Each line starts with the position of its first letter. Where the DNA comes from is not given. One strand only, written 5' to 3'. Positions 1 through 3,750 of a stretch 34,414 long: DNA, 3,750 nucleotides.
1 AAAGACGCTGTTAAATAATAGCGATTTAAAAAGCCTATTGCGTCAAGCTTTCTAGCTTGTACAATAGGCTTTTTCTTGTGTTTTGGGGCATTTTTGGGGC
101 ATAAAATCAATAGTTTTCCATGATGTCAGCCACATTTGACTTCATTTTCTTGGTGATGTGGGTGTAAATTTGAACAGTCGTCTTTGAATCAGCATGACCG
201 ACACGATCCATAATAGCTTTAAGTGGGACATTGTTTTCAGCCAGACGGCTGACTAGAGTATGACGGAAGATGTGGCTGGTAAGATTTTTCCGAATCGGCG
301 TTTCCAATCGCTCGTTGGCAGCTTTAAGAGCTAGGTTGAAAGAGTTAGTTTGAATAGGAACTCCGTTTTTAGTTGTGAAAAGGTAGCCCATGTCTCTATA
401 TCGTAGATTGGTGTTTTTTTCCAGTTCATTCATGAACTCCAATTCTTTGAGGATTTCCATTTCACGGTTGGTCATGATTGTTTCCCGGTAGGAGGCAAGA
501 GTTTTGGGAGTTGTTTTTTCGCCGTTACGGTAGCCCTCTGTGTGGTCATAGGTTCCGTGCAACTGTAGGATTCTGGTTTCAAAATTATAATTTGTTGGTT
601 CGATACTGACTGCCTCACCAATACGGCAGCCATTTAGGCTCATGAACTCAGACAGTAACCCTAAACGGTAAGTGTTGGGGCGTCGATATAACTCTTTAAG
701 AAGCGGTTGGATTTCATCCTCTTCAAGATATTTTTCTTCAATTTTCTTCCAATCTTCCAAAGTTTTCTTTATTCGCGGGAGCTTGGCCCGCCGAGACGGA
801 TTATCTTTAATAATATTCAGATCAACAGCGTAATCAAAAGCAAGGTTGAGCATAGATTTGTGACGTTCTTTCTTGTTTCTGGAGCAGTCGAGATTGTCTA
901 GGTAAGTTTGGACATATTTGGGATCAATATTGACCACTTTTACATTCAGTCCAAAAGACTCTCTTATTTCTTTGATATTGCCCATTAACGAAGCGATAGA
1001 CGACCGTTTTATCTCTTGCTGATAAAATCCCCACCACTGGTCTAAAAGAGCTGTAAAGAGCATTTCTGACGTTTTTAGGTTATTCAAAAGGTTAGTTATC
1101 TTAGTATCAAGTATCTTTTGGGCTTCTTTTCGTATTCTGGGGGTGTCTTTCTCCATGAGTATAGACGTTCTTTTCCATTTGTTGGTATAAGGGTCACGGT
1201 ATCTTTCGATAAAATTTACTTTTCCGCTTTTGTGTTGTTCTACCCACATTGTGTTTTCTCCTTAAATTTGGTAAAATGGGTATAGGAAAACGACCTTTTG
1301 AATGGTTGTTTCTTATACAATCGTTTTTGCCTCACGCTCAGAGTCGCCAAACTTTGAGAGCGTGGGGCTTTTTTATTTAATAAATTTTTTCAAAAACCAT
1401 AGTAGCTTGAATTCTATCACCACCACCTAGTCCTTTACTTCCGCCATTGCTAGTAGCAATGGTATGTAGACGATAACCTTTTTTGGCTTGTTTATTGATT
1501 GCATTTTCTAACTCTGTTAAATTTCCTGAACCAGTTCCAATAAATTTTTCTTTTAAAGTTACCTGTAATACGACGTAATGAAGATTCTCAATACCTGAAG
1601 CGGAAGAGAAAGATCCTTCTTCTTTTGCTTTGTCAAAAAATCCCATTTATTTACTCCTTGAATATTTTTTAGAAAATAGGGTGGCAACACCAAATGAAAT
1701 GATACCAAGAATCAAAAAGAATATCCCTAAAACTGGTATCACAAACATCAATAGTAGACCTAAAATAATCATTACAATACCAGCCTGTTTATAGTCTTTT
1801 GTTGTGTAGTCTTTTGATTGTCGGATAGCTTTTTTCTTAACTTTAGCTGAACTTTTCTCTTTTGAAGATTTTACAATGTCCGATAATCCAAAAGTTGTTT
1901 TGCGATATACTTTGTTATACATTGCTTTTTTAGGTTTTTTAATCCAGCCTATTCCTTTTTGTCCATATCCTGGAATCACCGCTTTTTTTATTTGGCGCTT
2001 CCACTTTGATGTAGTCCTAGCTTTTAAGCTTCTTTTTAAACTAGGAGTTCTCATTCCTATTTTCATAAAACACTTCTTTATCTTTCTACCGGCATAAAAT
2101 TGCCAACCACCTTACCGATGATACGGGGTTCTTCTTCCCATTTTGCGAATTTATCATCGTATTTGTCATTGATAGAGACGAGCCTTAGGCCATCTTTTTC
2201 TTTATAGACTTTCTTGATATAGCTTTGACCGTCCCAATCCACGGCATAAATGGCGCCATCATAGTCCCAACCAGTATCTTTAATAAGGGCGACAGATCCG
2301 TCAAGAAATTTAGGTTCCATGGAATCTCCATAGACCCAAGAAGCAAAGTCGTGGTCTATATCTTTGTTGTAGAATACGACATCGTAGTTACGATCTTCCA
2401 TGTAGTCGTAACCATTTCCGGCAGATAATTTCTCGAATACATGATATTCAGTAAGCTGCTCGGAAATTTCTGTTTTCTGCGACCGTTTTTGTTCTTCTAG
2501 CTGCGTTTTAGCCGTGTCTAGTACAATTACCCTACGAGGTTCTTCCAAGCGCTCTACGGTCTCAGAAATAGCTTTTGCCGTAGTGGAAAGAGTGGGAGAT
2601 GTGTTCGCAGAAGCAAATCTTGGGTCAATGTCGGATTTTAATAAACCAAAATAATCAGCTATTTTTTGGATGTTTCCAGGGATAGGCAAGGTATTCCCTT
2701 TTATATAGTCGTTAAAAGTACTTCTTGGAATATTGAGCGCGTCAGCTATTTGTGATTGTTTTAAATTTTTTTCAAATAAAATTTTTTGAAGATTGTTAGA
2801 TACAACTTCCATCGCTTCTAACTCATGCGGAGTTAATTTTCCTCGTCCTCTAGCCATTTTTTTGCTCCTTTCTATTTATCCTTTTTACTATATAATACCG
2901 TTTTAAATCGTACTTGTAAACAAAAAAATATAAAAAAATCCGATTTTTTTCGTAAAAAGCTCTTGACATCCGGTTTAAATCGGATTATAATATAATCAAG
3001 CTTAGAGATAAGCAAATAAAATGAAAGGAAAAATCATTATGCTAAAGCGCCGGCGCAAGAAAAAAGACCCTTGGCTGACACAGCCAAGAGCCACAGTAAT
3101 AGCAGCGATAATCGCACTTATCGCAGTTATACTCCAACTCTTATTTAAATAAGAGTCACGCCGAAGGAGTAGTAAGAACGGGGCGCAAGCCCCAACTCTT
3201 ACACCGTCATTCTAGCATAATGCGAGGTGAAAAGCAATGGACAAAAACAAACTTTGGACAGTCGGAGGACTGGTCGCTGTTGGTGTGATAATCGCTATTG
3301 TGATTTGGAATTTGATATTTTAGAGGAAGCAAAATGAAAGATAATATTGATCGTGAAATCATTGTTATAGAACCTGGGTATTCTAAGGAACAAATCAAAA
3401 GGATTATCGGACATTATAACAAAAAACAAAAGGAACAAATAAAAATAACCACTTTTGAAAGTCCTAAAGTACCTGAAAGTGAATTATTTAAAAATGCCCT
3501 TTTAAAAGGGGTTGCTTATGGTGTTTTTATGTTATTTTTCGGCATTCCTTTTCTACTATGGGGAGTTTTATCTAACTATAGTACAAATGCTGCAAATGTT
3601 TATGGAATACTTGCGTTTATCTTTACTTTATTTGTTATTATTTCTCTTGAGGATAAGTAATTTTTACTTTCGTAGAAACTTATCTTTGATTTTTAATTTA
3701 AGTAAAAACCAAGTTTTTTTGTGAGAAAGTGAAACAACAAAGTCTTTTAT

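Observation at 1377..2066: Translationally coupled basic 2-TM protein plus DUF4177-like pair in the int-cI superinfection-exclusion slot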

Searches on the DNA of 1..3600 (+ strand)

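Call 6: search_dna_similar(query=window:1-3600:+, collection=phages, mode=near, max_rows=30)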
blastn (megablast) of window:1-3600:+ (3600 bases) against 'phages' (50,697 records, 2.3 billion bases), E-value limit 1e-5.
Records with a match: 56; places in all: 56; records where one place covers at least 80% of the query: 0.
Best place of each record, by identity: 95-99% 1; 90-95% 3; 80-90% 29; 60-80% 23.
By first word of the organism name: Streptococcus 55; Campylobacter 1.
By host as written in the record: Streptococcus pyogenes 3; Streptococcus suis capsular serotype 2 2; - 2; Streptococcus pyogenes MGAS315 2; Streptococcus pyogenes Alab49 2; Streptococcus pyogenes Manfredo 2; Streptococcus pneumoniae 09B10874 2; Streptococcus anginosus BVI 1; and 40 more.
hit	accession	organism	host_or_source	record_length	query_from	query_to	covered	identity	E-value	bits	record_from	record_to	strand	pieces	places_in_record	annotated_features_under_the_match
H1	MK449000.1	Streptococcus phage Javan64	Streptococcus anginosus BVI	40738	107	3313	74%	97.2%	0e+0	4539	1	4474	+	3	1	integrase | abortive infection bacteriophage resistance protein | pleiotropic regulator of exopolysaccharide synthesis, competence and ... | hypothetical protein (x2)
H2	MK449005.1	Streptococcus phage Javan74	Streptococcus anginosus J4211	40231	107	3321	53%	93.6%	0e+0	2849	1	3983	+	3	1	integrase | hypothetical protein (x2) | pleiotropic regulator of exopolysaccharide synthesis, competence and ...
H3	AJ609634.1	Streptococcus phage EJ-1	Streptococcus pneumoniae 101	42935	1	1374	38%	75.8%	0e+0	676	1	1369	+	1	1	int: integrase | terminator | attL core sequence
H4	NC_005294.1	Streptococcus phage EJ-1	Streptococcus pneumoniae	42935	1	1374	38%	75.8%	0e+0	676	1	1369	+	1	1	int: integrase | terminator | attL core sequence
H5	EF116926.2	Streptococcus phage SMP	Streptococcus suis capsular serotype 2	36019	1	1289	36%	77.8%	0e+0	780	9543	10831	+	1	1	integrase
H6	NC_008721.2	Streptococcus phage SMP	Streptococcus suis capsular serotype 2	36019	1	1289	36%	77.8%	0e+0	780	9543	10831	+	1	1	integrase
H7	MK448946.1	Streptococcus phage Javan456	Streptococcus pyogenes ERR111888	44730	109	1373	35%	73.5%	1e-122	448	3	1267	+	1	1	integrase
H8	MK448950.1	Streptococcus phage Javan464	Streptococcus pyogenes ERR111974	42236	109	1373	35%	73.4%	5e-121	442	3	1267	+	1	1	integrase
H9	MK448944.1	Streptococcus phage Javan452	Streptococcus pyogenes ERR111845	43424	109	1373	35%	73.4%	5e-121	442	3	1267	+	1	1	integrase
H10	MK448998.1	Streptococcus phage Javan636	Streptococcus uberis S6261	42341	109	1378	35%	71.2%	9e-74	285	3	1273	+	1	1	integrase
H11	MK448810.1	Streptococcus phage Javan573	Streptococcus suis LS1C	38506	107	1289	33%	76.4%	4e-177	628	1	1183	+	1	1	integrase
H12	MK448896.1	Streptococcus phage Javan278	Streptococcus intermedius F0413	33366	2078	3326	21%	87.3%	3e-128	854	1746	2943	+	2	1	pleiotropic regulator of exopolysaccharide synthesis, competence and ... | hypothetical protein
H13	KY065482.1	Streptococcus phage IPP42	Streptococcus pneumoniae AP200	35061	1853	2367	14%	75.8%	7e-65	255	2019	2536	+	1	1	transcriptional repressor | hypothetical protein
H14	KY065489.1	Streptococcus phage IPP51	Streptococcus pneumoniae 6A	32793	1853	2367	14%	75.8%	7e-65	255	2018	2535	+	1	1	transcriptional repressor | hypothetical protein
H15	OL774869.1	Streptococcus phage OlisA2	Streptococcus oralis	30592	1267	1659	11%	78.0%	3e-59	237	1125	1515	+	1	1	hypothetical protein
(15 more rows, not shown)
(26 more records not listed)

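Call 56: get_annotated_region(hit=H2, flank=500)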
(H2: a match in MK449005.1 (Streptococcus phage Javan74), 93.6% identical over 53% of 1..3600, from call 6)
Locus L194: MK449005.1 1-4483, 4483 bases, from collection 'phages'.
description: Streptococcus phage Javan74, complete genome.
organism: Streptococcus phage Javan74 (NCBI taxid 2548305)
taxonomy: Viruses; Duplodnaviria; Heunggongvirae; Uroviricota; Caudoviricetes
host: Streptococcus anginosus J4211; source: -; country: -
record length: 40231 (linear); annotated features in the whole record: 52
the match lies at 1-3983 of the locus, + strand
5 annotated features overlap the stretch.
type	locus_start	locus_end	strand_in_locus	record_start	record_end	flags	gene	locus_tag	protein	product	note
CDS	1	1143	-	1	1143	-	-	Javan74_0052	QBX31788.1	integrase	-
CDS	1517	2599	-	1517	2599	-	-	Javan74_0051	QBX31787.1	hypothetical protein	-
CDS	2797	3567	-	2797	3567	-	-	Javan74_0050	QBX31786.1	pleiotropic regulator of exopolysaccharide synthesis, competence and biofilm formation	Pleiotropic regulator of exopolysaccharide synthesis, competence and biofilm formation Ftr, XRE family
CDS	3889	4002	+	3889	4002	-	-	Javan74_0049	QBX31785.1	hypothetical protein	-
CDS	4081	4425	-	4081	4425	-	-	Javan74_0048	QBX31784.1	hypothetical protein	-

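Call 57: get_annotated_region(hit=H12, flank=2500)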
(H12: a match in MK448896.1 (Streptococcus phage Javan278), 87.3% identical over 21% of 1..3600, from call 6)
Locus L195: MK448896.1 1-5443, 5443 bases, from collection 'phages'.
description: Streptococcus phage Javan278, complete genome.
organism: Streptococcus phage Javan278 (NCBI taxid 2548091)
taxonomy: Viruses; Duplodnaviria; Heunggongvirae; Uroviricota; Caudoviricetes
host: Streptococcus intermedius F0413; source: -; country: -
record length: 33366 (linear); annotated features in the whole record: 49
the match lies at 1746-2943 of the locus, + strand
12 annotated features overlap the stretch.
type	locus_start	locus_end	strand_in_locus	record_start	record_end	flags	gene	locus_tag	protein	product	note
CDS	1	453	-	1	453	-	-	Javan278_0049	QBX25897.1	integrase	-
CDS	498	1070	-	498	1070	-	-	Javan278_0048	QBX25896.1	integrase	-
CDS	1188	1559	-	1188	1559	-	-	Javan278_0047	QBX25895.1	hypothetical protein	FIG00631897: hypothetical protein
CDS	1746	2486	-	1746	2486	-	-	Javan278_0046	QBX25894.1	pleiotropic regulator of exopolysaccharide synthesis, competence and biofilm formation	Pleiotropic regulator of exopolysaccharide synthesis, competence and biofilm formation Ftr, XRE family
CDS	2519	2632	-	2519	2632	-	-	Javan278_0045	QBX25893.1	hypothetical protein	-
CDS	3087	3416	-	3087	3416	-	-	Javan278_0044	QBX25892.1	hypothetical protein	-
CDS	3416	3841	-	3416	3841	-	-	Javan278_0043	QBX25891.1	hypothetical protein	-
CDS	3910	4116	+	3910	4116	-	-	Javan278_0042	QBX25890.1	hypothetical protein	-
CDS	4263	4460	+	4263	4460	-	-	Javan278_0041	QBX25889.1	hypothetical protein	-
CDS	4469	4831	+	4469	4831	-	-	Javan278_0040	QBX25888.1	hypothetical protein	-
CDS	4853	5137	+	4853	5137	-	-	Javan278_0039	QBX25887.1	hypothetical protein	-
CDS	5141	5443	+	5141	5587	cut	-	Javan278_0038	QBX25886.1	hypothetical protein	ORF8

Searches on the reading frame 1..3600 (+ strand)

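Call 68: search_protein_families(library=pfam, proteins=[L194:1517-2599:-, L195:1188-1559:-], max_evalue=0.01)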
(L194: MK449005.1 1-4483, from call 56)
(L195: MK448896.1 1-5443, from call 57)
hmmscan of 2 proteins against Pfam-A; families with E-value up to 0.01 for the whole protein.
L194:1517-2599:- (360 aa): 0 families

L195:1188-1559:- (123 aa): 3 families
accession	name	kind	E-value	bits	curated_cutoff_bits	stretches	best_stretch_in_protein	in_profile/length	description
PF23451.1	Zn_ribbon_PaaD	-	5.8e-07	29.5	27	1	51-72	5-26/53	PaaD zinc beta ribbon domain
PF09723.15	Zn_ribbon_8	-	0.00046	20.6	34.4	0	53-72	19-38/41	Zinc ribbon domain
PF12760.12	Zn_ribbon_IS1595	-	0.00062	20.1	25.4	0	59-76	17-34/46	Transposase zinc-ribbon domain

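Call 82: search_protein_families(library=phrogs, proteins=[L194:1517-2599:-], max_evalue=0.001)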
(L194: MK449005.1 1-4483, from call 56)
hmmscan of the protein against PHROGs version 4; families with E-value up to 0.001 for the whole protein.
L194:1517-2599:- (360 aa): 1 family
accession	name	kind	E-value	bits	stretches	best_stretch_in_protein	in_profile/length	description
phrog_10226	-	unknown function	8.8e-148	493.3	1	7-360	2-369/369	-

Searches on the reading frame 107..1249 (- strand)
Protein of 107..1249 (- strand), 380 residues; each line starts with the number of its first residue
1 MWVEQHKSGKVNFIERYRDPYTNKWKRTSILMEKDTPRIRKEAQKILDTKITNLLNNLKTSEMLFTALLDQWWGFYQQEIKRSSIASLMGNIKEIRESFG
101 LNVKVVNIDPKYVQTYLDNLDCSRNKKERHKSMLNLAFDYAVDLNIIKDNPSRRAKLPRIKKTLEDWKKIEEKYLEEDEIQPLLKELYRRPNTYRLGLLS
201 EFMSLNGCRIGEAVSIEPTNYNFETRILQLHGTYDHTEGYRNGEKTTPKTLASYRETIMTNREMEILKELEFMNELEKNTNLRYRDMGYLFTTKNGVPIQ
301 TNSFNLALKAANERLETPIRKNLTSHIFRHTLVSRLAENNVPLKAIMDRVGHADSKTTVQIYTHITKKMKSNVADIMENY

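Call 3: search_protein_families(library=pfam, proteins=[window:107-1249:-], max_evalue=1)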
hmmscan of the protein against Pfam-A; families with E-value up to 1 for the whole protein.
window:107-1249:- (380 aa): 5 families
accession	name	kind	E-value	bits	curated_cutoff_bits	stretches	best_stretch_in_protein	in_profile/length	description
PF00589.27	Phage_integrase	-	1.5e-24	87.1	27.1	1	173-368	1-171/172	Phage integrase family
PF13102.12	Phage_int_SAM_5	-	0.0022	18.7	22.3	1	99-153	35-94/98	Phage integrase SAM-like domain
PF14659.12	Phage_int_SAM_3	-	0.0022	18.6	22.6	1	65-120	2-57/58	Phage integrase, N-terminal SAM-like domain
PF17107.11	SesA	-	0.054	14.1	26.3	0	307-378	41-113/122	N-terminal domain on NACHT_NTPase and P-loop NTPases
PF09332.17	Mcm10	-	0.17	12.2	26.8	1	23-42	22-41/56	Mcm10, C-terminal zinc binding motif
